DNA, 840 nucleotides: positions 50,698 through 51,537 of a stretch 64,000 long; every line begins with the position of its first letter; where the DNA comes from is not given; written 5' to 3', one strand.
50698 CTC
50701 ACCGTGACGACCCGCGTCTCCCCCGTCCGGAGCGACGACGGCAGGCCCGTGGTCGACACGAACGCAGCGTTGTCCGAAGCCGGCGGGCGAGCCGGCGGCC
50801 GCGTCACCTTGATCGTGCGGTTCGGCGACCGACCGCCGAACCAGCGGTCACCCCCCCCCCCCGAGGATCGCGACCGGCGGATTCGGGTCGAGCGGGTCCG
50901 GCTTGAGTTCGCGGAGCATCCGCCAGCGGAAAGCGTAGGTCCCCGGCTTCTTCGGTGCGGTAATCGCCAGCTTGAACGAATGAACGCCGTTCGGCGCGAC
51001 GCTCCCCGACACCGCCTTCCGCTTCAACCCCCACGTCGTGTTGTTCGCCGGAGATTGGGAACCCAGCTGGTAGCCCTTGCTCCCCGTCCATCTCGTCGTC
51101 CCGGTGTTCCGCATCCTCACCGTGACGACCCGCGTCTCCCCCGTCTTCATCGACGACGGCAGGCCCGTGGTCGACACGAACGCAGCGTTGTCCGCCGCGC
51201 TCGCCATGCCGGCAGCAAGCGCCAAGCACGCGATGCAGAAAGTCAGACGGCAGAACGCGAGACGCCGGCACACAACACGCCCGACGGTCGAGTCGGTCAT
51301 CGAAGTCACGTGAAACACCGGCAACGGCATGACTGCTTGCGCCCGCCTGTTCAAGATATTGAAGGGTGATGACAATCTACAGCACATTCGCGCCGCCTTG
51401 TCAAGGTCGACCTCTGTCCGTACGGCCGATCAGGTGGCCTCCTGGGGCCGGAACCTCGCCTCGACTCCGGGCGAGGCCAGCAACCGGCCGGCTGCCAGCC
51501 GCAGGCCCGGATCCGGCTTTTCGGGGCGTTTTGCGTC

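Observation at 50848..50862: A 12-nt poly-G tract splits the peptidase gene between signal peptide plus repeat 1 and the rest: possible slipped-strand phase switch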

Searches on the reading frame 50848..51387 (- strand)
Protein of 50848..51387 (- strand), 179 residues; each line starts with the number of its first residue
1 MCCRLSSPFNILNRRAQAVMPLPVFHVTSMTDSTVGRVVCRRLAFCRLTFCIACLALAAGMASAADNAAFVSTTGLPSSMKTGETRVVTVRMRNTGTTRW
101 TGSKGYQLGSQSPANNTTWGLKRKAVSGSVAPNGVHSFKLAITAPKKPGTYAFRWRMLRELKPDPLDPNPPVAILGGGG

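Call 8: search_protein_families(library=pfam, proteins=[window:50848-51387:-], max_evalue=0.01)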
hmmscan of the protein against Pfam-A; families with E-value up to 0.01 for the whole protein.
window:50848-51387:- (179 aa): 1 family
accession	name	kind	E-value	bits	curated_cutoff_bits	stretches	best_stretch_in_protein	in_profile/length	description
PF16158.11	N_BRCA1_IG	-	7.2e-07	30.2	28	1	79-158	7-91/108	Ig-like domain from next to BRCA1 gene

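Call 14: list_cluster_members(proteins=[P0001, window:50848-51387:-, window:46986-48248:-, window:54359-57151:+])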
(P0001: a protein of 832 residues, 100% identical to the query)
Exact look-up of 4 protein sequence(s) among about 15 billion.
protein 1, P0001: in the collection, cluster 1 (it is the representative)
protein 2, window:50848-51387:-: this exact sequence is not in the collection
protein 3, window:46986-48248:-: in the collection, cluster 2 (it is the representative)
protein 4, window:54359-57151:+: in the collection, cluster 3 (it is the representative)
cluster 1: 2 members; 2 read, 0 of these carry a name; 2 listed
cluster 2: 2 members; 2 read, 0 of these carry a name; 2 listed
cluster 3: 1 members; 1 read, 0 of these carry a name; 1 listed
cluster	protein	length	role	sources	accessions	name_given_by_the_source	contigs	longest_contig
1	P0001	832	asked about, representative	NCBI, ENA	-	-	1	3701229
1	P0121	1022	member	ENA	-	-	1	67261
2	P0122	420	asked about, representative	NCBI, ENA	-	-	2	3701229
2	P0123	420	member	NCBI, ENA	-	-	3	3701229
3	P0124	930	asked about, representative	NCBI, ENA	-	-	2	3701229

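Call 16: find_encoding_contigs(protein=P0121, flank=10000, max_places=10)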
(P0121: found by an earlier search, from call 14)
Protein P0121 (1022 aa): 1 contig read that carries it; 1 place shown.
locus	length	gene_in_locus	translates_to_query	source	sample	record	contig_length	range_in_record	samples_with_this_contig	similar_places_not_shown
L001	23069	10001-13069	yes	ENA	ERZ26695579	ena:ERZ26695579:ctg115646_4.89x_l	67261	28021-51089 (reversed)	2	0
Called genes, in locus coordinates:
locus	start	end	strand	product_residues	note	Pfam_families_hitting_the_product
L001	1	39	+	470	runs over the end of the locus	PF00919:UPF0004, PF04055:Radical_SAM, PF18693:TRAM_2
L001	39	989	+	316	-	PF06574:FAD_syn, PF01687:Flavokinase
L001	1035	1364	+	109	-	PF00085:Thioredoxin, PF13098:Thioredoxin_2, PF13905:Thioredoxin_8 (faint)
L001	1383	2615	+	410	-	PF00557:Peptidase_M24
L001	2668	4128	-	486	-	PF00478:IMPDH, PF00571:CBS, PF03060:NMO (weak), PF01070:FMN_dh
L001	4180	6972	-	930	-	PF07517:SecA_DEAD, PF00270:DEAD (weak), PF01043:SecA_PP_bind, PF21090:P-loop_SecA, PF07516:SecA_SW, PF02810:SEC-C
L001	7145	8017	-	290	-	PF01551:Peptidase_M23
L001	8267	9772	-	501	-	PF13541:ChlI, PF01078:Mg_chelatase, PF07728:AAA_5, PF00493:MCM (weak), PF13335:Mg_chelatase_C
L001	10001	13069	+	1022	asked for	PF06280:fn3_5 (faint), PF16158:N_BRCA1_IG (weak)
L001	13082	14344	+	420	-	-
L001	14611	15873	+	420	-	-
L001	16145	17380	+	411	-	-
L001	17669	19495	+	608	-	-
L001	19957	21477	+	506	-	PF01553:Acyltransferase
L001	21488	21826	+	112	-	-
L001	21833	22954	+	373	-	PF13439:Glyco_transf_4, PF20706:GT4-conflict, PF00534:Glycos_transf_1, PF13692:Glyco_trans_1_4, PF13524:Glyco_trans_1_2 (weak)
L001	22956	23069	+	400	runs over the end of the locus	PF13439:Glyco_transf_4, PF13579:Glyco_trans_4_4, PF20706:GT4-conflict, PF00534:Glycos_transf_1, PF13692:Glyco_trans_1_4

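Call 27: find_encoding_contigs(protein=P0123, flank=8000, max_places=10)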
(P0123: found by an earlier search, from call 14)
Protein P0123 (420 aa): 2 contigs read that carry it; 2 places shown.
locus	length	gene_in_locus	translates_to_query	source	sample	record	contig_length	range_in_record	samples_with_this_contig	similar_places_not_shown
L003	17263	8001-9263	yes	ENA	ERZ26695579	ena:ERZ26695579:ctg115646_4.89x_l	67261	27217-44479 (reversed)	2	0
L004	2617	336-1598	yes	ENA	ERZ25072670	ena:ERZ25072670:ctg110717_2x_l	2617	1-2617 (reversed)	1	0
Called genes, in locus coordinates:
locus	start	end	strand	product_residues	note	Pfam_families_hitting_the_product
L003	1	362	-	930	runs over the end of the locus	PF07517:SecA_DEAD, PF00270:DEAD (weak), PF01043:SecA_PP_bind, PF21090:P-loop_SecA, PF07516:SecA_SW, PF02810:SEC-C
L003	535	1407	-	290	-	PF01551:Peptidase_M23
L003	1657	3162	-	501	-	PF13541:ChlI, PF01078:Mg_chelatase, PF07728:AAA_5, PF00493:MCM (weak), PF13335:Mg_chelatase_C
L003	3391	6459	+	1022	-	PF06280:fn3_5 (faint), PF16158:N_BRCA1_IG (weak)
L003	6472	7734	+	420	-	-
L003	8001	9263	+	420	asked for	-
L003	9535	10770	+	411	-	-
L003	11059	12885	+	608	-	-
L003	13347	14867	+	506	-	PF01553:Acyltransferase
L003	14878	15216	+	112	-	-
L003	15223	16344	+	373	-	PF13439:Glyco_transf_4, PF20706:GT4-conflict, PF00534:Glycos_transf_1, PF13692:Glyco_trans_1_4, PF13524:Glyco_trans_1_2 (weak)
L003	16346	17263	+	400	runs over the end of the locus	PF13439:Glyco_transf_4, PF13579:Glyco_trans_4_4, PF20706:GT4-conflict, PF00534:Glycos_transf_1, PF13692:Glyco_trans_1_4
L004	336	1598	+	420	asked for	-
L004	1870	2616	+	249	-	?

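Call 28: find_encoding_contigs(protein=P0122, flank=8000, max_places=10)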
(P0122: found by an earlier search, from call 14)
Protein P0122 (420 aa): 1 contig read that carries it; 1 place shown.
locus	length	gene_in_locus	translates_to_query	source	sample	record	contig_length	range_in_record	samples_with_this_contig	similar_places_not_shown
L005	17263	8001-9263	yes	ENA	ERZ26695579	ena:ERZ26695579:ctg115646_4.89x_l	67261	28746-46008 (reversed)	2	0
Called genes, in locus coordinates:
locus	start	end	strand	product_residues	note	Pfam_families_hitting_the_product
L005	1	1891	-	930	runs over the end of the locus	PF07517:SecA_DEAD, PF00270:DEAD (weak), PF01043:SecA_PP_bind, PF21090:P-loop_SecA, PF07516:SecA_SW, PF02810:SEC-C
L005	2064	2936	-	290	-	PF01551:Peptidase_M23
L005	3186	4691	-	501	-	PF13541:ChlI, PF01078:Mg_chelatase, PF07728:AAA_5, PF00493:MCM (weak), PF13335:Mg_chelatase_C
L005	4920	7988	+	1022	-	PF06280:fn3_5 (faint), PF16158:N_BRCA1_IG (weak)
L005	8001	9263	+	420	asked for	-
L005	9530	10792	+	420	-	-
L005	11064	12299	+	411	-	-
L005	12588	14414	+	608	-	-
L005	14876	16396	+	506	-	PF01553:Acyltransferase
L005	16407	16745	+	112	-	-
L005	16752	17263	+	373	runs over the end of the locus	PF13439:Glyco_transf_4, PF20706:GT4-conflict, PF00534:Glycos_transf_1, PF13692:Glyco_trans_1_4, PF13524:Glyco_trans_1_2 (weak)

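Call 33: find_encoding_contigs(protein=window:50848-51330:-, flank=6000, max_places=10)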
Protein window:50848-51330:- (160 aa): no gene with exactly this product is on record in the collection.

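Call 35: list_cluster_members(proteins=[window:50848-51375:-, window:50848-51354:-, window:50848-51324:-, window:50848-51318:-, window:50848-51309:-, window:50848-51300:-, window:50848-51273:-, window:50848-51225:-, window:44004-45185:-, L001:16145-17380:+])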
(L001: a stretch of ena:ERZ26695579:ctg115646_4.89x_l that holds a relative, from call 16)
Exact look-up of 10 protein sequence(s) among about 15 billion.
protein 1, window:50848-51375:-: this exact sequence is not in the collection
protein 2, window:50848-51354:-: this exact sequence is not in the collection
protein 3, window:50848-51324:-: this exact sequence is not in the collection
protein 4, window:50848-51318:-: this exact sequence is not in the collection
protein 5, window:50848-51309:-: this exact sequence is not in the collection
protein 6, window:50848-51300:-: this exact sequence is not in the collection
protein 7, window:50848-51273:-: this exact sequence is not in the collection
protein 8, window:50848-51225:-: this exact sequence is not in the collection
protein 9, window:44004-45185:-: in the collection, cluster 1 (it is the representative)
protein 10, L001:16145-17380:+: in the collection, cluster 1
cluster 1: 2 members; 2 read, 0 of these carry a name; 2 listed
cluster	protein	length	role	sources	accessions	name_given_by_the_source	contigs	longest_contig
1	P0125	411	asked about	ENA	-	-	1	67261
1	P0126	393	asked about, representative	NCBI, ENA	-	-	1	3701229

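Call 42: search_protein_families(library=ncbifam, proteins=[P0121], max_evalue=0.01)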
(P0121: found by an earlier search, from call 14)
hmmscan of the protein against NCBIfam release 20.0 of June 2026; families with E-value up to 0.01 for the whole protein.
P0121 (1022 aa): 2 families
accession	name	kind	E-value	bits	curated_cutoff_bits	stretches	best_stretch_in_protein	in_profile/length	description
NF041895.1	choice_anch_V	domain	5.3e-08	33.1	42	0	439-519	41-124/150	choice-of-anchor V domain-containing protein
TIGR04087.1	YqxM_for_SipW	equivalog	7.8e-05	22.4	80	0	448-521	81-153/186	amyloid fiber anchoring/assembly protein TapA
